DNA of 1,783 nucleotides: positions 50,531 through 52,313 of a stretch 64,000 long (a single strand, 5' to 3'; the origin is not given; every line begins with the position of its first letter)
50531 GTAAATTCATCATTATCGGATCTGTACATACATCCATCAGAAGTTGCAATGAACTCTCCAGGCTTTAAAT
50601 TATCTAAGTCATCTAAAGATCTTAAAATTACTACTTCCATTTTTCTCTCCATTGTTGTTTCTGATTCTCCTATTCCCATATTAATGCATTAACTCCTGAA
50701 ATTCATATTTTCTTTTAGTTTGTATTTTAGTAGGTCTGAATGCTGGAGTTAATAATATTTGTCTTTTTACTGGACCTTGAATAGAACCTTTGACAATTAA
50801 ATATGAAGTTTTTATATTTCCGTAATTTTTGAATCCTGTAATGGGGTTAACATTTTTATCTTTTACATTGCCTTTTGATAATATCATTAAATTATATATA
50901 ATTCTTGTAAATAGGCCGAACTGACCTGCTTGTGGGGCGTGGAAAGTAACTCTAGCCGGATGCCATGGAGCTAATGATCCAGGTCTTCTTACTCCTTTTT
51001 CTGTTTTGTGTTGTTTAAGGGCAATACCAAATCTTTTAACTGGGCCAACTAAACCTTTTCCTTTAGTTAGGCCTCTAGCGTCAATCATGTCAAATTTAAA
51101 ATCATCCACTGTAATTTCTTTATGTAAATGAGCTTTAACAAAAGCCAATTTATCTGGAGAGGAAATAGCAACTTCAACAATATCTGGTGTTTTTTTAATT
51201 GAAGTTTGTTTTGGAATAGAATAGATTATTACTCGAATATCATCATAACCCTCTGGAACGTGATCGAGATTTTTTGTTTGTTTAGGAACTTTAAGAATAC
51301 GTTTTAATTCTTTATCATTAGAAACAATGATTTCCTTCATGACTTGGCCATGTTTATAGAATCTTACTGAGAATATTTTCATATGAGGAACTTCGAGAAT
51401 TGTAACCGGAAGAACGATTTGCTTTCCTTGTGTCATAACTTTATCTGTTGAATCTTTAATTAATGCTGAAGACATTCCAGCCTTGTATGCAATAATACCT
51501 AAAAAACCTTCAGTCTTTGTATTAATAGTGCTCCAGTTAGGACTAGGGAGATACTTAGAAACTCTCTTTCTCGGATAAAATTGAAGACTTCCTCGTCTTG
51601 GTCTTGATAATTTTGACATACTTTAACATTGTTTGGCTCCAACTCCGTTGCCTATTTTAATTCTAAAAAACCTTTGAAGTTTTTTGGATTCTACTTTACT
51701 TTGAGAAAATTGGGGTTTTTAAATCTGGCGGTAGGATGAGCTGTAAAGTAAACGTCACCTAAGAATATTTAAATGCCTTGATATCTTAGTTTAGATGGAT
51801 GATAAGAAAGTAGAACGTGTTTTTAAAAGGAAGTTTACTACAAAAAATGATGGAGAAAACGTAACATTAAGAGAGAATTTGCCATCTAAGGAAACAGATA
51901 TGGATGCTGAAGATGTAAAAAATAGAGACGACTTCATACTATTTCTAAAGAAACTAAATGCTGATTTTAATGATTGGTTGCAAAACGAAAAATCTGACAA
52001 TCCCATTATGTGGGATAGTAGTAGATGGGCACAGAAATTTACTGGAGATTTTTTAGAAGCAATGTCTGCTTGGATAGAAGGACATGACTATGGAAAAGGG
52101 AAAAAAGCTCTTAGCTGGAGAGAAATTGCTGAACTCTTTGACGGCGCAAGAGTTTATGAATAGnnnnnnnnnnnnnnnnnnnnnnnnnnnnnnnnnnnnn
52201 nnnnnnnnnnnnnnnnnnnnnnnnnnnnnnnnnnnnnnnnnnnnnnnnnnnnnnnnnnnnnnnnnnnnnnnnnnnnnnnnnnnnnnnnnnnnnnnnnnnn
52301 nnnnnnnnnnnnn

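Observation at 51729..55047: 3.3-kb IS6-like transposon with cargo (Fic, AbrB-like, zinc ribbon), intact ends and an 8-bp target duplication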

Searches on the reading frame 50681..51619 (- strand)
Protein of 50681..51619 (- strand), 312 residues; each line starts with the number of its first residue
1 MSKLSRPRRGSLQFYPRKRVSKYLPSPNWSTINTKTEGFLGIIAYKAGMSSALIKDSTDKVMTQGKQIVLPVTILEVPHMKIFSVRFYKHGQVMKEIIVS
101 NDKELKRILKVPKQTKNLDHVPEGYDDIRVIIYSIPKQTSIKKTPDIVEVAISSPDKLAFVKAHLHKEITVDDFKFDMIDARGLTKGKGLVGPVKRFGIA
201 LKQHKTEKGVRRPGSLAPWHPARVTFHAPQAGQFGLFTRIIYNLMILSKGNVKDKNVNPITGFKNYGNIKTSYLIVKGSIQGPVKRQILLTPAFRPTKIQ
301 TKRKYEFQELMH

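Call 19: find_encoding_contigs(protein=window:50681-51619:-, flank=6000, max_places=6)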
Protein window:50681-51619:- (312 aa): 4 contigs read that carry it; 4 places shown.
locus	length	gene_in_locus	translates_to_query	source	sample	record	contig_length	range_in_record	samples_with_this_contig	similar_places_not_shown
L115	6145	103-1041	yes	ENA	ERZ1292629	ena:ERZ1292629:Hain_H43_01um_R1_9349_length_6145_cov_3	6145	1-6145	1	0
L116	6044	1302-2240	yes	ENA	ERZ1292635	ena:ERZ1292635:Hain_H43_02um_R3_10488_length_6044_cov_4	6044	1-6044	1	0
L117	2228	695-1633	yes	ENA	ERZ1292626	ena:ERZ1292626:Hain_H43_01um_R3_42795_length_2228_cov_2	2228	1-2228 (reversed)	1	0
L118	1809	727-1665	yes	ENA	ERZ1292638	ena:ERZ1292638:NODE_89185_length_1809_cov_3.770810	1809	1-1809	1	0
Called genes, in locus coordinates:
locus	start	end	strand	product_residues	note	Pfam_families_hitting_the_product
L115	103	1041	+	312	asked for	PF00297:Ribosomal_L3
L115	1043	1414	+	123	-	-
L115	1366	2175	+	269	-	PF00573:Ribosomal_L4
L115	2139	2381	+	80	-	PF00276:Ribosomal_L23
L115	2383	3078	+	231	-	PF03947:Ribosomal_L2_C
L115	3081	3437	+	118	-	-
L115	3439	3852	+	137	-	PF00203:Ribosomal_S19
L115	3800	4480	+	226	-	-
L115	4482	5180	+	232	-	PF07650:KH_2, PF00189:Ribosomal_S3_C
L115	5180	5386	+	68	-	-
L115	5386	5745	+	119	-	PF01253:SUI1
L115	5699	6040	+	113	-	PF00366:Ribosomal_S17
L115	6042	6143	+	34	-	?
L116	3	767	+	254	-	?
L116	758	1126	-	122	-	PF24693:DUF7660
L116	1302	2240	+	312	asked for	PF00297:Ribosomal_L3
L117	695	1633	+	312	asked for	PF00297:Ribosomal_L3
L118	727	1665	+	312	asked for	PF00297:Ribosomal_L3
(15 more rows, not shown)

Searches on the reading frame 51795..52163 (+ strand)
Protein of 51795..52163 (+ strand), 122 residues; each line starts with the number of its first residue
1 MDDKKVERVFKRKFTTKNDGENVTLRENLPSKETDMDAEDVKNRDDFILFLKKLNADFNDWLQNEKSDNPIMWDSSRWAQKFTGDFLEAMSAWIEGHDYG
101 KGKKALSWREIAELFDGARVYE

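Call 4: search_protein_families(library=pfam, proteins=[window:51795-52163:+], max_evalue=0.01)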
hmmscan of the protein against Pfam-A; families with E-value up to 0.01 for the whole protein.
window:51795-52163:+ (122 aa): 1 family
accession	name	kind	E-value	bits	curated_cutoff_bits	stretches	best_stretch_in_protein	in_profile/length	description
PF24693.1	DUF7660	-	7.2e-09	36.1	27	1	43-122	1-73/73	Family of unknown function (DUF7660)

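Call 5: search_protein_families(library=ncbifam, proteins=[window:51795-52163:+], max_evalue=0.01)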
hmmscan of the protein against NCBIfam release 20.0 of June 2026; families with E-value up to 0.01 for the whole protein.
window:51795-52163:+ (122 aa): 0 families
